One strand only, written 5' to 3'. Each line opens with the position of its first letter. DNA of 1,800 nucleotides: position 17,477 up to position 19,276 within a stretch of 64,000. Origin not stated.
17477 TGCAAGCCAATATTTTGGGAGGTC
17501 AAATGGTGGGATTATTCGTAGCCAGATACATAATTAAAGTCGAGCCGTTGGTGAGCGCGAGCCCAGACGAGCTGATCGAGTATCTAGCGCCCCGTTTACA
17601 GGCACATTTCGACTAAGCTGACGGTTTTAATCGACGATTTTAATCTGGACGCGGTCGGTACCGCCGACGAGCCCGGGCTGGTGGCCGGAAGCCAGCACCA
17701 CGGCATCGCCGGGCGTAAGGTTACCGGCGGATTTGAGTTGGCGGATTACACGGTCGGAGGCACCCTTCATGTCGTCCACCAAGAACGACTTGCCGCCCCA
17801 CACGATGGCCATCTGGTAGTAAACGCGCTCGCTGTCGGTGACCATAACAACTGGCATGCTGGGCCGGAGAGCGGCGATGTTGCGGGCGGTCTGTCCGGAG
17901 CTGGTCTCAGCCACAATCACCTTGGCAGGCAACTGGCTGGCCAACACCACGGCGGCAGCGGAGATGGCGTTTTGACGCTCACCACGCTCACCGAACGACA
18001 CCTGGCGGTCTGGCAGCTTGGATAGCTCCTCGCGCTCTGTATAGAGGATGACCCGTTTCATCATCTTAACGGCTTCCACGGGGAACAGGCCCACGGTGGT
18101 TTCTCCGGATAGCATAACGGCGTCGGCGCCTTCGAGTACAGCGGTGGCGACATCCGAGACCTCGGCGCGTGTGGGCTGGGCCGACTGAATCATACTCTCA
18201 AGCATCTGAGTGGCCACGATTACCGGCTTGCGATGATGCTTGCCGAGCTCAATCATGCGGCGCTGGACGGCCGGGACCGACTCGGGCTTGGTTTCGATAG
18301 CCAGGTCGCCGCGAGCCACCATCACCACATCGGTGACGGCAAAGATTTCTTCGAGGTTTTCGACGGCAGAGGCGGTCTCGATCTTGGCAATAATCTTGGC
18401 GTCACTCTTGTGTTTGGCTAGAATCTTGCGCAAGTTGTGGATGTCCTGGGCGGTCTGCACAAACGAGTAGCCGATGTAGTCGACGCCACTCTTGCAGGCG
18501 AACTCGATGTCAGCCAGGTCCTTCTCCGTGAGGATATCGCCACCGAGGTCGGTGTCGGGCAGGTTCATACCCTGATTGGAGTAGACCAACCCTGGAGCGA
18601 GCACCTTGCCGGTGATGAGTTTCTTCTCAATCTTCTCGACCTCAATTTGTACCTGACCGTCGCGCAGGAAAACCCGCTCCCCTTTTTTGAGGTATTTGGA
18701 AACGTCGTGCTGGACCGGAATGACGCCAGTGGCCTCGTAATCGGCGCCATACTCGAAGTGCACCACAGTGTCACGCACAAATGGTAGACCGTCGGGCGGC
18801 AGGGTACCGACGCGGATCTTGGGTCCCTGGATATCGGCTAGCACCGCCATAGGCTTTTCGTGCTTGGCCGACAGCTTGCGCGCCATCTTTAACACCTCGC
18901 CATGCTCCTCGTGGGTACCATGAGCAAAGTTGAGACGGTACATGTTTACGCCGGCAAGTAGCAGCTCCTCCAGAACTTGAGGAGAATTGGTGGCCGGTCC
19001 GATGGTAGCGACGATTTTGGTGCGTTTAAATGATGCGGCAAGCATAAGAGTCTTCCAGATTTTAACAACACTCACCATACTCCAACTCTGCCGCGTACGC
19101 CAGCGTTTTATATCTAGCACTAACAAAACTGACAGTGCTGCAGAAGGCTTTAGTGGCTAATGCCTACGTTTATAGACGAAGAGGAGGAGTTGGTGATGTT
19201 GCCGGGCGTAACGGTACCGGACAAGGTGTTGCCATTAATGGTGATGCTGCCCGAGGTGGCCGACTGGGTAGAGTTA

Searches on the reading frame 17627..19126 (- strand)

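Call 3: search_protein_families(library=pfam, proteins=[window:17627-19126:-], max_evalue=1)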
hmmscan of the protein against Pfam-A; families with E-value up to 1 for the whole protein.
window:17627-19126:- (499 aa): 4 families
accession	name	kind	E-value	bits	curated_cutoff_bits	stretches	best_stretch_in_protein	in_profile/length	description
PF00224.27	PK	-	1.6e-98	330.3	30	1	34-353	2-328/328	Pyruvate kinase, barrel domain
PF02887.21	PK_C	-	4e-23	82.1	28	1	386-495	1-113/114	Pyruvate kinase, alpha/beta domain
PF03328.21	HpcH_HpaI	-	5.6e-07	29.5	25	1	206-273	77-150/221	HpcH/HpaI aldolase/citrate lyase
PF01408.29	GFO_IDH_MocA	-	0.084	14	24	1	217-317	10-110/120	Oxidoreductase family, NAD-binding Rossmann fold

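Call 4: search_protein_families(library=ncbifam, proteins=[window:17627-19126:-], max_evalue=1)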
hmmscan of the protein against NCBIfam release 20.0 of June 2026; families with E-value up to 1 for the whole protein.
window:17627-19126:- (499 aa): 13 families
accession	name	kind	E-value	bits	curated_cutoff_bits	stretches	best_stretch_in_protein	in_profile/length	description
NF004491.0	PRK05826.1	subfamily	3.5e-143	477.5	432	1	34-498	5-475/477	pyruvate kinase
TIGR01064.1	pyruv_kin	equivalog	2.6e-142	474.7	306.4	1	34-497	1-475/476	pyruvate kinase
NF004886.0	PRK06247.1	subfamily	1.8e-134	449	623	1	34-498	5-470/476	pyruvate kinase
NF004978.0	PRK06354.1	subfamily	1.1e-133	446.8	462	1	31-498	5-478/590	pyruvate kinase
NF006664.0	PRK09206.1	equivalog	1e-104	350.7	686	1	34-482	2-455/470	pyruvate kinase PykF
NF005234.0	PRK06739.1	equivalog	2.1e-75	253.9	564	1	39-364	6-329/352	pyruvate kinase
NF011314.0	PRK14725.1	equivalog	8.8e-56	189.4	642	2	141-364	368-594/614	pyruvate kinase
TIGR01588.1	citE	equivalog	0.0021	17.2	443.4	1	201-269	72-147/288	citrate (pro-3S)-lyase subunit beta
NF038242.1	RipC_Ccl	equivalog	0.004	16.7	375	1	204-265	73-136/268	itaconate degradation C-C-lyase RipC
TIGR03239.1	GarL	equivalog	0.029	13.9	406.75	1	220-278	116-176/249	2-dehydro-3-deoxyglucarate aldolase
NF007849.0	PRK10558.1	equivalog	0.037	13.4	393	1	229-278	132-183/256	2-dehydro-3-deoxyglucarate aldolase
NF002301.0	PRK01222.2-1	equivalog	0.067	12.7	232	1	202-265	11-76/217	phosphoribosylanthranilate isomerase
TIGR02305.1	HpaG-N-term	equivalog_domain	0.096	12.2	228.65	0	206-288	105-186/205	4-hydroxyphenylacetate degradation bifunctional isomerase/decarboxylase, N-terminal subunit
